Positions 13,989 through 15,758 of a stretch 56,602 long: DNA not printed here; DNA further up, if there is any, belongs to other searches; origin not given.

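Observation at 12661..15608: Translationally coupled pair of HAL/PAL-fold lyase paralogues that both lack the MIO-forming Ala-Ser-Gly triad (possible heteromeric MIO-less lyase)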

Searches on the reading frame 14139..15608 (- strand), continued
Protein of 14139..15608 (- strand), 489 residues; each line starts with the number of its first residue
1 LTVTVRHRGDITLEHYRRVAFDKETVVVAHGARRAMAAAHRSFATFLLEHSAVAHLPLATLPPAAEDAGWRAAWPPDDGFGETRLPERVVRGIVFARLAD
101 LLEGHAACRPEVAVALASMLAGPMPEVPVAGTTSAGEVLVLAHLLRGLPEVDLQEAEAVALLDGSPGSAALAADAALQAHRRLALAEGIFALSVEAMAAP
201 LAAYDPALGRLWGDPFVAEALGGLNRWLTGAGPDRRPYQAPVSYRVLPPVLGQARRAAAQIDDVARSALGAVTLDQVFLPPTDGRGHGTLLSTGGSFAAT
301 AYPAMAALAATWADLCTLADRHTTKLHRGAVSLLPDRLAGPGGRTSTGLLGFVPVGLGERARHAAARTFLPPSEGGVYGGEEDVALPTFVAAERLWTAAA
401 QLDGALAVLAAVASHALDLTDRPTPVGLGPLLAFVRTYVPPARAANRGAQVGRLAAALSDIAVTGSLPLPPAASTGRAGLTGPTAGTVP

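Call 76: predict_structure(alignment_id=A5)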
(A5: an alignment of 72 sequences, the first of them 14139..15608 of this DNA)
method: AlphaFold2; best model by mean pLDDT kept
length: 489 residues; sequences in the alignment: 72
mean_pLDDT: 89.7   pTM: 0.90
mean pLDDT of the five models: 89.7, 89.1, 88.6, 88.5, 87.9
residues with pLDDT >= 90: 366; 70-90: 58; 50-70: 51; < 50: 14
segments of 3 or more residues with pLDDT < 50: 476-482, 485-489
pLDDT, mean of each block of 10 residues (from residue 1): 97 98 98 97 91 62 54 69 93 97 95 98 94 83 92 90 94 98 98 97 96 98 96 90 98 98 97 92 91 81 97 99 98 96 91 98 92 63 81 97 99 97 93 96 86 98 83 51 46
secondary structure, 60 per line:
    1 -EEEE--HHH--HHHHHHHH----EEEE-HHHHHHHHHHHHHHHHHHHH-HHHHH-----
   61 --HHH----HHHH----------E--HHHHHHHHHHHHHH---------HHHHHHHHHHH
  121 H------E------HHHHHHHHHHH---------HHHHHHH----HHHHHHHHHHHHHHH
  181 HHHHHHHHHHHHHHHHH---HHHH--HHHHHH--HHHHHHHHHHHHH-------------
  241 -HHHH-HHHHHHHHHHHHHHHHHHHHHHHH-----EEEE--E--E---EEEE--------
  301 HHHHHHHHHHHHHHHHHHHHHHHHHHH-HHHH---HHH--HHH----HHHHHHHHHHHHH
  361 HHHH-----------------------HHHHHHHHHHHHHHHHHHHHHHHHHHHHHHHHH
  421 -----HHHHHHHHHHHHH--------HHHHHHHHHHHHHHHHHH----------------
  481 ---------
elements in order: E2-5 H13-20 E25-28 H30-49 H51-55 H70-73 H87-100 H110-121 H135-145 H155-161 H166-197 H201-204 H207-212 H215-227 H242-245 H247-270 E276-279 E289-292 H301-327 H329-332 H348-364 H388-420 H426-438 H447-464

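Call 79: fold_search(model_id=the predicted structure, library=pdb)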
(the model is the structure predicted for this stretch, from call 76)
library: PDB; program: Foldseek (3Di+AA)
matches with E <= 10: 359; with E <= 0.001: 90
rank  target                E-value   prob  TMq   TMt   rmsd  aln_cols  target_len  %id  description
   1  1eb4                  6.7e-18  1.00  0.81  0.78   3.7       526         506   20  Histidine Ammonia-Lyase (HAL) Mutant F329A from Pseudomonas putida (released 2002-02-21)
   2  2o6y_C                9.5e-18  1.00  0.78  0.75   4.8       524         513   23  Tyrosine ammonia-lyase from Rhodobacter sphaeroides (released 2007-01-16)
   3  2o6y_A                1.0e-17  1.00  0.78  0.75   4.8       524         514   23  Tyrosine ammonia-lyase from Rhodobacter sphaeroides (released 2007-01-16)
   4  1gk2_A                2.3e-17  1.00  0.84  0.81   3.5       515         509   20  Histidine Ammonia-Lyase (HAL) Mutant F329G from Pseudomonas putida (released 2002-02-21)
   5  2o78_C                2.6e-17  1.00  0.78  0.75   4.8       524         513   23  Tyrosine ammonia-lyase from Rhodobacter sphaeroides (His89Phe variant) complexed with cinnamic acid (released 2007-01-16)
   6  1gk3                  2.9e-17  1.00  0.81  0.78   4.2       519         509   20  Histidine Ammonia-Lyase (HAL) Mutant D145A from Pseudomonas putida (released 2002-02-21)
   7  2o78_A                2.9e-17  1.00  0.78  0.75   4.8       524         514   23  Tyrosine ammonia-lyase from Rhodobacter sphaeroides (His89Phe variant) complexed with cinnamic acid (released 2007-01-16)
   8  1gkj                  3.7e-17  1.00  0.81  0.78   3.8       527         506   20  Histidine Ammonia-Lyase (HAL) Mutant Y280F from Pseudomonas putida (released 2002-04-05)
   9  6s7j_A                4.2e-17  1.00  0.78  0.77   4.3       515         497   16  Native crystal structure of ergothioneine degrading enzyme Ergothionase from Treponema denticola (released 2019-07-17)
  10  7tqr                  7.7e-17  1.00  0.81  0.82   3.9       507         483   19  Crystal Structure of histidine ammonia lyase from Thermoplasma acidophilum (released 2022-04-06)
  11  1b8f                  7.7e-17  1.00  0.81  0.78   3.8       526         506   20  Histidine ammonia-lyase (HAL) from Pseudomonas putida (released 1999-05-06)
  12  6v6h_A                9.6e-17  1.00  0.77  0.74   3.9       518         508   18  Crystal structure of histidine ammonia-lyase from Trypanosoma cruzi (released 2020-06-10)
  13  6s7j_C                1.1e-16  1.00  0.80  0.79   3.7       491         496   17  Native crystal structure of ergothioneine degrading enzyme Ergothionase from Treponema denticola (released 2019-07-17)
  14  6s7j_F                1.2e-16  1.00  0.80  0.79   3.8       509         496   16  Native crystal structure of ergothioneine degrading enzyme Ergothionase from Treponema denticola (released 2019-07-17)
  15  2ohy_B                2.0e-16  1.00  0.76  0.71   5.7       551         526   22  X-ray Crystal Structure of Tyrosine Aminomutase from streptomyces globisporus (released 2007-06-12)
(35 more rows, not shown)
